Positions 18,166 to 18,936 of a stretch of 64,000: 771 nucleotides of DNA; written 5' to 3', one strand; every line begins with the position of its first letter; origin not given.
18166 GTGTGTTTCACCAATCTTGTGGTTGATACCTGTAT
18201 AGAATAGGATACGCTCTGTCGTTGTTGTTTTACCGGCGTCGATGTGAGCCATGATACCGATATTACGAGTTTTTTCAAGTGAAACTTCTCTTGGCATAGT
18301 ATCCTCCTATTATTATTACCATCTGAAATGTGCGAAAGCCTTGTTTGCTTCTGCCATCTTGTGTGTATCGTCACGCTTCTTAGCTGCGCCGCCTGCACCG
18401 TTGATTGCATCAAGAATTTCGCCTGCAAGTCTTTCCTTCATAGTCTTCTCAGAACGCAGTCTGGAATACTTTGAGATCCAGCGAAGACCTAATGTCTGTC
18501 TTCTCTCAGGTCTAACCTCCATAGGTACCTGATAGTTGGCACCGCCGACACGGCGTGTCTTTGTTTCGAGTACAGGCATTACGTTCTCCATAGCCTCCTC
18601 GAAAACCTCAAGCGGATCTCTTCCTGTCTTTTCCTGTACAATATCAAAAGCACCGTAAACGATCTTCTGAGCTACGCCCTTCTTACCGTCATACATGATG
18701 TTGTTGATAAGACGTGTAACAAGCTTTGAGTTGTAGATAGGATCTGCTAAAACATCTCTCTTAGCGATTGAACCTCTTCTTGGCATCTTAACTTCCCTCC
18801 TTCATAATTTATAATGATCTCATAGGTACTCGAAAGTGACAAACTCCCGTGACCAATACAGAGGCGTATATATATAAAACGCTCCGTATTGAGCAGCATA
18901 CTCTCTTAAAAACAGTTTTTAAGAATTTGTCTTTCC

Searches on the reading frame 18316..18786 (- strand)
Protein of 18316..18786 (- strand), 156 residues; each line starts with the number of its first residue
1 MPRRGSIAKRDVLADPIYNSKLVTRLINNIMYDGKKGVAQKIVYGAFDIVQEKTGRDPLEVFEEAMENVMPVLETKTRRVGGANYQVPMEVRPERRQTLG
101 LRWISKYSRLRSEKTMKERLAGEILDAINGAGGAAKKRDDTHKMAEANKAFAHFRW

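Call 28: find_encoding_contigs(protein=window:18316-18786:-, flank=10000, max_places=10)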
Protein window:18316-18786:- (156 aa): 22 contigs read that carry it; 10 places shown.
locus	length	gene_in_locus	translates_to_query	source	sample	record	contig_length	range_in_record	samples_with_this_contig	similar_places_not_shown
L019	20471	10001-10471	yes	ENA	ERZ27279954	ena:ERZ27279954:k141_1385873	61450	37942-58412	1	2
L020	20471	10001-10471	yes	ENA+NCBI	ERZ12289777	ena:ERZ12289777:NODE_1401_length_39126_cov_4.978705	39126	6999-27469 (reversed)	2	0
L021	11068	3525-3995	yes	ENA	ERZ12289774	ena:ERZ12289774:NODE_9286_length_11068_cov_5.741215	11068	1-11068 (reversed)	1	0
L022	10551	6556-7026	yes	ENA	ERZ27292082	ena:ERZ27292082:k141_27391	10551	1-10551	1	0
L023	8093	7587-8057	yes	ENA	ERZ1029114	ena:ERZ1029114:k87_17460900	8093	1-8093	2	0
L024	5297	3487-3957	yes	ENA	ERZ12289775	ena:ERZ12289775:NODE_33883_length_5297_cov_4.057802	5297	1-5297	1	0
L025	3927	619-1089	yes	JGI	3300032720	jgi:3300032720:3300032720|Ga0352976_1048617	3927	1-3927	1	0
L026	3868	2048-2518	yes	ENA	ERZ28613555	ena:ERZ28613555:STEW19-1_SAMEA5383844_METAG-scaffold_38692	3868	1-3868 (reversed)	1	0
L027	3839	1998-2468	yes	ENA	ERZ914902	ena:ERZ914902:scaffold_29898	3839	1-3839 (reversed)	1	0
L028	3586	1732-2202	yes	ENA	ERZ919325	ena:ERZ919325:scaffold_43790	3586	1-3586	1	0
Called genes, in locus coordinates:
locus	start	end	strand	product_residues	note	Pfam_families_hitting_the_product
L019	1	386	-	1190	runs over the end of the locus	PF13555:AAA_29 (faint), PF13558:SbcC_Walker_B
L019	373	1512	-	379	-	PF00149:Metallophos, PF12850:Metallophos_2 (weak), PF12320:SbcD_C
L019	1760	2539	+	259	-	PF18765:Polbeta (faint), PF13228:DUF4037 (weak)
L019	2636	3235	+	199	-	PF00702:Hydrolase, PF12710:HAD (weak)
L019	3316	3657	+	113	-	PF09346:SMI1_KNR4 (weak), PF14568:SUKH_6 (faint)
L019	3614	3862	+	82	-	PF24024:DUF7336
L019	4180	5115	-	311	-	PF04204:HTS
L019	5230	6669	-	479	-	PF00587:tRNA-synt_2b, PF03129:HGTP_anticodon, PF09180:ProRS-C_1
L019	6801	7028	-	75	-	PF00550:PP-binding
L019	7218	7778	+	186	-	-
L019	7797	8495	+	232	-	PF12847:Methyltransf_18, PF04816:TrmK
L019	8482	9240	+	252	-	PF01784:DUF34_NIF3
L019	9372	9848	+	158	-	PF00164:Ribosom_S12_S23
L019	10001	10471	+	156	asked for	PF00177:Ribosomal_S7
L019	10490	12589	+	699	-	PF00009:GTP_EFTU, PF22042:EF-G_D2, PF03144:GTP_EFTU_D2, PF14492:EFG_III, PF16658:RF3_C (weak), PF03764:EFG_IV, PF00679:EFG_C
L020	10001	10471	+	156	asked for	PF00177:Ribosomal_S7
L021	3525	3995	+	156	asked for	PF00177:Ribosomal_S7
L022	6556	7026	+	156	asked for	PF00177:Ribosomal_S7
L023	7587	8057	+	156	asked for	PF00177:Ribosomal_S7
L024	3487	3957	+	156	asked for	PF00177:Ribosomal_S7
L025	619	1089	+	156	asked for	PF00177:Ribosomal_S7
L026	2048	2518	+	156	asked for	PF00177:Ribosomal_S7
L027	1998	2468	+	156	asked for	PF00177:Ribosomal_S7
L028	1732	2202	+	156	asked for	PF00177:Ribosomal_S7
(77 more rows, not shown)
